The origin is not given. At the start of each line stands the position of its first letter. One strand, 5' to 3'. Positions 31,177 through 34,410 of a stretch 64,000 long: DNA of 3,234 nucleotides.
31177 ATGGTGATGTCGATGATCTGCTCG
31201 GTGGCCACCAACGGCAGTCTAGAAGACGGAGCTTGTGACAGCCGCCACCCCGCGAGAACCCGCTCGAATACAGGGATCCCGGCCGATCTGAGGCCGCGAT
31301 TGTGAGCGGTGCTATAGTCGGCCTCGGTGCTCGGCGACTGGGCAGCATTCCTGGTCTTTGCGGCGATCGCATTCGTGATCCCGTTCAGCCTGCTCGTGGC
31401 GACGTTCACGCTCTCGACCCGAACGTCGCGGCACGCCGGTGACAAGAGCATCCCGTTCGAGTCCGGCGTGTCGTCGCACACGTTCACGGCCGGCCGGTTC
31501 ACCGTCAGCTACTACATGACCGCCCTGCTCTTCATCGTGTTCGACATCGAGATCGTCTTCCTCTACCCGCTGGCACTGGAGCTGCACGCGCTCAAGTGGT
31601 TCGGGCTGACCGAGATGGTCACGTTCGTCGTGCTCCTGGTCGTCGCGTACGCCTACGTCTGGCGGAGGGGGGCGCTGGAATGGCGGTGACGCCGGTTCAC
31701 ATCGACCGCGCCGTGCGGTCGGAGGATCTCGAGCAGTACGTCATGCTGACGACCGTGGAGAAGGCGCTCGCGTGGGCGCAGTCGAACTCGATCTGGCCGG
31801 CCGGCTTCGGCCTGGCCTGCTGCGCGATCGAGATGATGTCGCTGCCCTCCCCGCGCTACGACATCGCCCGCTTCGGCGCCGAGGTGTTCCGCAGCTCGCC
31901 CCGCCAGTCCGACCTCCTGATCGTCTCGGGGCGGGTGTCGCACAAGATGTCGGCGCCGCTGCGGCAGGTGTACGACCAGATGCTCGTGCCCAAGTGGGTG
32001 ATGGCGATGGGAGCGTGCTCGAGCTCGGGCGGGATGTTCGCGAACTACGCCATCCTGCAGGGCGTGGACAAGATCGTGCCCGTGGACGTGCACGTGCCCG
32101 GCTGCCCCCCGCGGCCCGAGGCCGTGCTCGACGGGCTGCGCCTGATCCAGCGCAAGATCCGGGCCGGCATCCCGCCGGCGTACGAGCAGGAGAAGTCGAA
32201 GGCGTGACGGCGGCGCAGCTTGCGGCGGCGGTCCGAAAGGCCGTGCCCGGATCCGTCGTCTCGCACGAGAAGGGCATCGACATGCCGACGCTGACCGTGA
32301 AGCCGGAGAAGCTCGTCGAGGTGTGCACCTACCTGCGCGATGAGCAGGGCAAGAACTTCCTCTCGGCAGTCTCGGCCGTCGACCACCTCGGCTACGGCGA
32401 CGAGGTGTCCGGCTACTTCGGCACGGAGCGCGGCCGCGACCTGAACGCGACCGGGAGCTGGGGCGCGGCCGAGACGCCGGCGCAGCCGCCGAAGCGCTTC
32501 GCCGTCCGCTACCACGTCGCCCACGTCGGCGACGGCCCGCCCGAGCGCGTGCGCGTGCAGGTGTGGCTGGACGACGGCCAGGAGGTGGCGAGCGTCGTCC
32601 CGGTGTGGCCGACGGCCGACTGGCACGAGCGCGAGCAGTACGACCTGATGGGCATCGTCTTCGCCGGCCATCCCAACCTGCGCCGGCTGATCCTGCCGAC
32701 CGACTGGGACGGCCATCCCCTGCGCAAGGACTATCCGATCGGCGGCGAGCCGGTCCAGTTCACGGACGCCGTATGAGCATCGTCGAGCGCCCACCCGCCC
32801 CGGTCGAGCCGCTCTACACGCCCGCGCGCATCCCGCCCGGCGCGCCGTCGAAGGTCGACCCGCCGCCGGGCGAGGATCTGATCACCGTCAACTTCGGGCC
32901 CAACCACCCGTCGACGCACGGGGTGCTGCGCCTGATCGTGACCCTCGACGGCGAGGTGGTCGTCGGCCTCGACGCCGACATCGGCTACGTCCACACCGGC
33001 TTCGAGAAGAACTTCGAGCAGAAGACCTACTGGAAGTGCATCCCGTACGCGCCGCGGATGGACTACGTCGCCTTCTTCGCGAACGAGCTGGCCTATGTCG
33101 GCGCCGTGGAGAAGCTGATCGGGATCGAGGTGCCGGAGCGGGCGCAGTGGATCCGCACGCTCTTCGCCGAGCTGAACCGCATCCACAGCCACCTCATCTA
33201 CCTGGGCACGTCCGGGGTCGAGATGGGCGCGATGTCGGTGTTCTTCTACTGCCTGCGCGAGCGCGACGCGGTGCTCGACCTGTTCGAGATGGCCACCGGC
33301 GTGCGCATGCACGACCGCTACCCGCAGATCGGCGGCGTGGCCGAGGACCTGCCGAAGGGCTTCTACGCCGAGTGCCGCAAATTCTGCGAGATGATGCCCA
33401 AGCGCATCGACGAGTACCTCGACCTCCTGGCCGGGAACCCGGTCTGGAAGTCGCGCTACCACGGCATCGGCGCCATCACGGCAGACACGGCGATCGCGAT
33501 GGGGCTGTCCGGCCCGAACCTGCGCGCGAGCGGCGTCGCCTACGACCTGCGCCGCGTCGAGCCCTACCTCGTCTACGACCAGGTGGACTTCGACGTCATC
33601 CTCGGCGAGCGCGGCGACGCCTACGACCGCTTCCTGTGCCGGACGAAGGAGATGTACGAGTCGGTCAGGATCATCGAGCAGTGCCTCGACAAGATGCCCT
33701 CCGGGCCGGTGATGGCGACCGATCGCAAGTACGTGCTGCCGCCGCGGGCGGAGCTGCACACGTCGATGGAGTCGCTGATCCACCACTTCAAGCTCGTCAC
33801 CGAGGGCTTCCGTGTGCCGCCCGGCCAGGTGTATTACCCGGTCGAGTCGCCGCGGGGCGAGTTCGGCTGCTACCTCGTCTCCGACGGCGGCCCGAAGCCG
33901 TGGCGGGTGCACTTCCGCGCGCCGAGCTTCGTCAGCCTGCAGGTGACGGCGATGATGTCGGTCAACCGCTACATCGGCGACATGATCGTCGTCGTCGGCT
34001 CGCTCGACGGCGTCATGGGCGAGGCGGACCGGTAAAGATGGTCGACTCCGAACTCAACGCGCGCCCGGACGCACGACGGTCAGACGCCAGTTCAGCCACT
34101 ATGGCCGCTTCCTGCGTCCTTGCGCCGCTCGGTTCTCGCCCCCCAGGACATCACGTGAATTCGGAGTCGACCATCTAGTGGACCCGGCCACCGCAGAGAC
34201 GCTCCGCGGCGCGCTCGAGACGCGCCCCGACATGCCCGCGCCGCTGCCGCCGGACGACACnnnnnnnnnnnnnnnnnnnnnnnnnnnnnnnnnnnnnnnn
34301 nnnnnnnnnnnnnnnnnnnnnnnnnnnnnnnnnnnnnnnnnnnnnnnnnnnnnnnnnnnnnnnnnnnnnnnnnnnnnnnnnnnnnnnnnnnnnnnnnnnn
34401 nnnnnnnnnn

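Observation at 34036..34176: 141-nt element with perfect 17-bp terminal inverted repeats inserted exactly between nuoD and nuoE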

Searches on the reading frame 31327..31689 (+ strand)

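Call 10: search_protein_families(library=pfam, proteins=[window:31327-31689:+])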
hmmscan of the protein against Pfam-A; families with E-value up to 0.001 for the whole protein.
window:31327-31689:+ (120 aa): 1 family
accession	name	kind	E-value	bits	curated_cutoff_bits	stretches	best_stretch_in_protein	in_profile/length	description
PF00507.24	Oxidored_q4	-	3.5e-29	101.3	23.3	1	22-119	4-99/99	NADH-ubiquinone/plastoquinone oxidoreductase, chain 3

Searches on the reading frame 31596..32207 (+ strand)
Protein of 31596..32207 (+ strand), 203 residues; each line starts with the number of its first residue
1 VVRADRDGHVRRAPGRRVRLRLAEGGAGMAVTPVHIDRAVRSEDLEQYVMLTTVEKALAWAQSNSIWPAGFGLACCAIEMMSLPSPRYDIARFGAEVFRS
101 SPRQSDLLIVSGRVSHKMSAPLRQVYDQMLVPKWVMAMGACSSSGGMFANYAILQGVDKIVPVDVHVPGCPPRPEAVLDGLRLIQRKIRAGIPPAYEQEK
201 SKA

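Call 10: search_protein_families(library=pfam, proteins=[window:31596-32207:+])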
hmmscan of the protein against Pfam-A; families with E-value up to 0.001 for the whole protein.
window:31596-32207:+ (203 aa): 1 family
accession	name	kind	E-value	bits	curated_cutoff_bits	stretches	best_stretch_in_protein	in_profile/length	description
PF01058.29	Oxidored_q6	-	1.3e-26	93.2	27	1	75-182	1-126/128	NADH ubiquinone oxidoreductase, 20 Kd subunit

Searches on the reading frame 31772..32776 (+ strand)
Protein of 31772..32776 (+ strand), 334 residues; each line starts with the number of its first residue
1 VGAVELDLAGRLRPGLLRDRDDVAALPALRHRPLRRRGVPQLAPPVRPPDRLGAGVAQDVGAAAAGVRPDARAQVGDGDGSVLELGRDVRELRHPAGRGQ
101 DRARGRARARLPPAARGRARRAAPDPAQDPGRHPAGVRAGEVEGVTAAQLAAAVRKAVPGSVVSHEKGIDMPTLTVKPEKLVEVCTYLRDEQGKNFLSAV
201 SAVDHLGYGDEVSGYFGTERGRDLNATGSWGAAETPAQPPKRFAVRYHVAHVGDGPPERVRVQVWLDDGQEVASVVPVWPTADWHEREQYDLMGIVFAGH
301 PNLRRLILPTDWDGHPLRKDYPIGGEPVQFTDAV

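Call 10: search_protein_families(library=pfam, proteins=[window:31772-32776:+])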
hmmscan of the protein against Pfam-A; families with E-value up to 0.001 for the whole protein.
window:31772-32776:+ (334 aa): 1 family
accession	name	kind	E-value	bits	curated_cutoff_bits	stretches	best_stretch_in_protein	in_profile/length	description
PF00329.25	Complex1_30kDa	-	7.4e-39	133.6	22.5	1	174-326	1-123/124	Respiratory-chain NADH dehydrogenase, 30 Kd subunit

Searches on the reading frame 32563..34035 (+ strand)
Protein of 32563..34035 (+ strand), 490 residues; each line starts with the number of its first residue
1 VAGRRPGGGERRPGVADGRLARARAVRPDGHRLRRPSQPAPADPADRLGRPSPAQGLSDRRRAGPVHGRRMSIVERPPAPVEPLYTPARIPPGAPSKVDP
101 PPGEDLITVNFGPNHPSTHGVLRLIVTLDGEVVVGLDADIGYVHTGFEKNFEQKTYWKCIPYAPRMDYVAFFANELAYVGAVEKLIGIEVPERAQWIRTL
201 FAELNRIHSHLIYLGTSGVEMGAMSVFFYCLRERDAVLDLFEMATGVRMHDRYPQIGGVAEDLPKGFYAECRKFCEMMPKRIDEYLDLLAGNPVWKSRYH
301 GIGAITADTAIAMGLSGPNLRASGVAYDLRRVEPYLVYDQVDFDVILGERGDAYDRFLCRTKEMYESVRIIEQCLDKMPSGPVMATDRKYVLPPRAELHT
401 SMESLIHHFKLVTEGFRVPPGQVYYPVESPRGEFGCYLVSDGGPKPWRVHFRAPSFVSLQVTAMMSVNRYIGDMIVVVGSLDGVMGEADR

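Call 10: search_protein_families(library=pfam, proteins=[window:32563-34035:+])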
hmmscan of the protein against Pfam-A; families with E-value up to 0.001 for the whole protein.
window:32563-34035:+ (490 aa): 1 family
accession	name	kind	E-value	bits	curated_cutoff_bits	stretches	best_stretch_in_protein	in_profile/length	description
PF00346.24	Complex1_49kDa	-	3.9e-115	384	24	1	221-490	2-271/271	Respiratory-chain NADH dehydrogenase, 49 Kd subunit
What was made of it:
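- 32773..34035 (+): nuoD (420 aa), with its C-terminus unchanged by the insertion. PF00346 (call 10).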

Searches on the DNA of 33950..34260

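Call 58: search_rna_families(source=window, start=33950, end=34260, threshold=evalue, max_evalue=1)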
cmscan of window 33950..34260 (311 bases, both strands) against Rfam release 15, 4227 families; matches with E-value up to 1: 0.
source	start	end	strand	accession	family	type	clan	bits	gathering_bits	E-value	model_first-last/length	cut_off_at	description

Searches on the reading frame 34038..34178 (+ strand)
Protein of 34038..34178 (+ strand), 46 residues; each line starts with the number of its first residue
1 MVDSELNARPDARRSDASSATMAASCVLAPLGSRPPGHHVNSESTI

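Call 10: search_protein_families(library=pfam, proteins=[window:34038-34178:+])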
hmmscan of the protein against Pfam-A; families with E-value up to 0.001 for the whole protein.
window:34038-34178:+ (46 aa): 0 families
